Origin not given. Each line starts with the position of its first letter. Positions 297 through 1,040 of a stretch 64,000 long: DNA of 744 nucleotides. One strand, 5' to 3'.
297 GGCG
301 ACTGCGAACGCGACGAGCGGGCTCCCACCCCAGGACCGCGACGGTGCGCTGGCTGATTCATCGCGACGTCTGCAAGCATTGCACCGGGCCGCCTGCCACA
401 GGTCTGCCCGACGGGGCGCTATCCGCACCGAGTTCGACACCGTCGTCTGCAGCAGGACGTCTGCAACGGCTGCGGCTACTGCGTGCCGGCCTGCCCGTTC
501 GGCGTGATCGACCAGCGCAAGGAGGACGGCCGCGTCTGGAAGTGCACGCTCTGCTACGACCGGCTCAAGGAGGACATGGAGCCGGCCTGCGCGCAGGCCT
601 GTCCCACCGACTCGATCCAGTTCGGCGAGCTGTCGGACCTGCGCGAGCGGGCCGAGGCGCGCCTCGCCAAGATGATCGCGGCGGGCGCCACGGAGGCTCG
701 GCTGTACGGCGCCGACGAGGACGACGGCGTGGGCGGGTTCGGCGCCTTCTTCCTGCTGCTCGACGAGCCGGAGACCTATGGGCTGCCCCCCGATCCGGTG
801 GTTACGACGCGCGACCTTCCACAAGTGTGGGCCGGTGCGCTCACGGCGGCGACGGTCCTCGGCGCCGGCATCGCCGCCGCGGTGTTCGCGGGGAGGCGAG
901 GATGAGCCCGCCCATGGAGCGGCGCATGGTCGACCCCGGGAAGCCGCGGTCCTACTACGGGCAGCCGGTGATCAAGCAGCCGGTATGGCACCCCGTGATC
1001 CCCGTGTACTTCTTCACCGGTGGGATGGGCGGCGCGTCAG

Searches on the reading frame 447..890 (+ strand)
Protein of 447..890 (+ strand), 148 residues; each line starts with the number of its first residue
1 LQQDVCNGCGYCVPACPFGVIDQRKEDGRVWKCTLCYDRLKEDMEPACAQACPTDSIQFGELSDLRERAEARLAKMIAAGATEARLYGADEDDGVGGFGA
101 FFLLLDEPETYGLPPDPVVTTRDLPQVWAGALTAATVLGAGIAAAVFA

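Call 41: search_protein_families(library=pfam, alignment_id=A3, max_evalue=0.00001)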
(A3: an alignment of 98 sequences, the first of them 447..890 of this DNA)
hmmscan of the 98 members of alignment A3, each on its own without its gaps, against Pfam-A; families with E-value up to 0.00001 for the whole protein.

A. member 1, window:447-890:+ (148 aa): 7 families
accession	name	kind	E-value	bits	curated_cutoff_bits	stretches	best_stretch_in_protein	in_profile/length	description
PF13247.11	Fer4_11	-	1.8e-12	47.8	26.2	1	2-61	39-99/100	4Fe-4S dicluster domain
PF00037.32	Fer4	-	5.6e-08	32.7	21.1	1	3-21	5-23/24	4Fe-4S binding domain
PF25160.1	LdpA_Fe-S-bd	-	1.6e-07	31.4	27.6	0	2-25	24-47/49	LdpA Fe-S cluster-binding domain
PF12838.12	Fer4_7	-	3.1e-07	31.2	27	1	6-55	2-51/52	4Fe-4S dicluster domain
PF13187.11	Fer4_9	-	6.3e-07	29.8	27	1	6-56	2-51/52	4Fe-4S dicluster domain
PF13237.11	Fer4_10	-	4.6e-06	26.9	25.5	0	3-53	6-53/53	4Fe-4S dicluster domain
PF12797.12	Fer4_2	-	7e-06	26.1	24.5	0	3-18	7-22/22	4Fe-4S binding domain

B. families by the number of members that match (of 98 scanned): 88 families (the first 25 are shown)
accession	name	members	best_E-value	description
PF00005.33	ABC_tran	3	6.3e-36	ABC transporter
PF01425.27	Amidase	2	2.1e-63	Amidase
PF07859.19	Abhydrolase_3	2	1.3e-50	alpha/beta hydrolase fold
PF00202.27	Aminotran_3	2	1.8e-47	Aminotransferase class-III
PF04909.20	Amidohydro_2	2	2.7e-46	Amidohydrolase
PF02574.22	S-methyl_trans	2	9.6e-44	Homocysteine S-methyltransferase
PF07690.21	MFS_1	2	8.6e-35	Major Facilitator Superfamily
PF02826.25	2-Hacid_dh_C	2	1.5e-28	D-isomer specific 2-hydroxyacid dehydrogenase, NAD binding domain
PF08240.17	ADH_N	2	5.4e-28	Alcohol dehydrogenase GroES-like domain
PF00107.32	ADH_zinc_N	2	5.3e-26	Zinc-binding dehydrogenase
PF05199.19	GMC_oxred_C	2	7.6e-21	GMC oxidoreductase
PF00583.31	Acetyltransf_1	2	1.5e-19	Acetyltransferase (GNAT) family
PF02653.21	BPD_transp_2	2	7.2e-17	Branched-chain amino acid transport system / permease component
PF12697.13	Abhydrolase_6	2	2.4e-15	Alpha/beta hydrolase family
PF00248.27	Aldo_ket_red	2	5.6e-12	Aldo/keto reductase family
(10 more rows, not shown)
